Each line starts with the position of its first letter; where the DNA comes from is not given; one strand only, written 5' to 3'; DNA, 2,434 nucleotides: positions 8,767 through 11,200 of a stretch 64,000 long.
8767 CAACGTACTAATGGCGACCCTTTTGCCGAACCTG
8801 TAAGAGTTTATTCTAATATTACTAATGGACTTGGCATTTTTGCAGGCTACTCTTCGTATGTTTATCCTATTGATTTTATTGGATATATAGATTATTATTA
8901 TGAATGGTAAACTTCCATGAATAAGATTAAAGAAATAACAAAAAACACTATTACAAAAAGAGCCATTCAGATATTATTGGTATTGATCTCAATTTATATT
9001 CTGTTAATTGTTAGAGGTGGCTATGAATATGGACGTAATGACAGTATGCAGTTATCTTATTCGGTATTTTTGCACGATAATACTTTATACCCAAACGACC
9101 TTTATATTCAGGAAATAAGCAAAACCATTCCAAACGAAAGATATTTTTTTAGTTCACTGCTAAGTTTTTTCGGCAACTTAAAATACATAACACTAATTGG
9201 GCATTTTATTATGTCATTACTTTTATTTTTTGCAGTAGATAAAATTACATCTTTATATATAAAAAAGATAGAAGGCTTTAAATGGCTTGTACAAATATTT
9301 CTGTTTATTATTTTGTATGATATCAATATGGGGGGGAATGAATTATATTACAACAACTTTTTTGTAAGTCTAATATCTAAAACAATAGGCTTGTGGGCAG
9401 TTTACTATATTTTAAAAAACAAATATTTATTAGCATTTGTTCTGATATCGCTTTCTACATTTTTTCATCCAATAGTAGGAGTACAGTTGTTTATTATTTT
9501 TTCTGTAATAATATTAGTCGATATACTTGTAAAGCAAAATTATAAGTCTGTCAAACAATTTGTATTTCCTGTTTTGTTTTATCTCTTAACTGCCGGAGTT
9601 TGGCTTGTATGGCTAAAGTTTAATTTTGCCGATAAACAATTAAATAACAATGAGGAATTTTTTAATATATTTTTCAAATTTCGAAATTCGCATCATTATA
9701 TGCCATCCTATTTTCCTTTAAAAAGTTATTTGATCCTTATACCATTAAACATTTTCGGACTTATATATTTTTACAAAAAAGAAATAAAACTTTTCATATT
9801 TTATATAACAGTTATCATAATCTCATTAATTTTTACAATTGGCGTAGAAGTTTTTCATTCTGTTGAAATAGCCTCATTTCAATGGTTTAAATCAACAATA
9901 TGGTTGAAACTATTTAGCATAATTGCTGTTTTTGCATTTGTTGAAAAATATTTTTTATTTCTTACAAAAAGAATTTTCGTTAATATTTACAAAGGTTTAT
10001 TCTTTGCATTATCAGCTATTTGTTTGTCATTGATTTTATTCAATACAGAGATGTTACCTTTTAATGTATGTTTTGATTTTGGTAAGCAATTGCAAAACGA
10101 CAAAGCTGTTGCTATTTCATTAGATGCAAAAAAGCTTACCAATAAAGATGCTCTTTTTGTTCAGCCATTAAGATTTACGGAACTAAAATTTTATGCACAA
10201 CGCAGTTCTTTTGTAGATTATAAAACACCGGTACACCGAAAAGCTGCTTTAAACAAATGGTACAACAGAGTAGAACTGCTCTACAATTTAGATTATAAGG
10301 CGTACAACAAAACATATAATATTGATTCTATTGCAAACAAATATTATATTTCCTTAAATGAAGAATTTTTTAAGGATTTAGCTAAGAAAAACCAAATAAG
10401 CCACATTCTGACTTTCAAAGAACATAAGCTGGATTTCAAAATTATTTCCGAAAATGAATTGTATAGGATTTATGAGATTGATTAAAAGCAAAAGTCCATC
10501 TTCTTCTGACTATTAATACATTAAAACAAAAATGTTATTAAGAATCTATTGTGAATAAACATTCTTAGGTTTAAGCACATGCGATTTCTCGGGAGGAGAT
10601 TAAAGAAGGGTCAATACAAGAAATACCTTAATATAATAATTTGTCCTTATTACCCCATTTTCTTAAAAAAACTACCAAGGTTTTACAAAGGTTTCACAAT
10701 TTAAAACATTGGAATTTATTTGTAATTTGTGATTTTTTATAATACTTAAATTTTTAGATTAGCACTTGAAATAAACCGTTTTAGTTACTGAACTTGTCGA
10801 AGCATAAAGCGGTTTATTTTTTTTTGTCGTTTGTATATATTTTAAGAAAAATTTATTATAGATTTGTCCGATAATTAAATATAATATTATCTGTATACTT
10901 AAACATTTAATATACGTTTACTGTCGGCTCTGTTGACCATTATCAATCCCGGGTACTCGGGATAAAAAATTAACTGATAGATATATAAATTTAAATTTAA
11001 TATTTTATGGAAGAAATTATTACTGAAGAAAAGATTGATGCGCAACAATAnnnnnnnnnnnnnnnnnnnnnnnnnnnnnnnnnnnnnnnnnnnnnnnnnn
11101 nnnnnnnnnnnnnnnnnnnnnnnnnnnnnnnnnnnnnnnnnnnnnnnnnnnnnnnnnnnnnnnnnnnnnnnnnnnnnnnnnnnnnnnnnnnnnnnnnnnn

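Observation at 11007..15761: Glycyl-radical enzyme with a non-canonical Cys loop (GCVS), its activase and a LeuA-like condensing enzyme: candidate undescribed GRE pathway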

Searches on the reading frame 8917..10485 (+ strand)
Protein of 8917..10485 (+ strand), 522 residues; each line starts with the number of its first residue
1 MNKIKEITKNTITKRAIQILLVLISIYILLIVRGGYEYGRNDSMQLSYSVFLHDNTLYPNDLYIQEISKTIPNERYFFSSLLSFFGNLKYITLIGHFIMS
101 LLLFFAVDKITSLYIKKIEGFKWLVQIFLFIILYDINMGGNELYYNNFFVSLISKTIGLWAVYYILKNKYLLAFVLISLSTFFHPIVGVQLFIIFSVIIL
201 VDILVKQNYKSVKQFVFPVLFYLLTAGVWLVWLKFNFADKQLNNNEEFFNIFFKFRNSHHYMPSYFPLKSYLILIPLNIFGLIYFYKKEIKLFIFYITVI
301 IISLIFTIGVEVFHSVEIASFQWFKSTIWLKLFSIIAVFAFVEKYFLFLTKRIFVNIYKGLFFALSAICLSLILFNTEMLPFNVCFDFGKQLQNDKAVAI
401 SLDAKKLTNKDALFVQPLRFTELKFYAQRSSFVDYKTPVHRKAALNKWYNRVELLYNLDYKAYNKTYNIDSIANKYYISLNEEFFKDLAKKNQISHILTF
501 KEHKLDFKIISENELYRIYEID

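Call 3: search_protein_families(library=pfam, proteins=[window:8917-10485:+], max_evalue=0.01)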
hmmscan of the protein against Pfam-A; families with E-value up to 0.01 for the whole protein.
window:8917-10485:+ (522 aa): 1 family
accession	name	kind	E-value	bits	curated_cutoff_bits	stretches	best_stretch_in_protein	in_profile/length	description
PF20604.3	DUF6798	-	3.4e-10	40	26.9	1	404-453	10-59/61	Domain of unknown function (DUF6798)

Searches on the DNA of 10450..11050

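Call 57: search_rna_families(source=window, start=10450, end=11050, threshold=evalue, max_evalue=1)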
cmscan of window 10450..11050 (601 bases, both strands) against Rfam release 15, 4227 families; matches with E-value up to 1: 0.
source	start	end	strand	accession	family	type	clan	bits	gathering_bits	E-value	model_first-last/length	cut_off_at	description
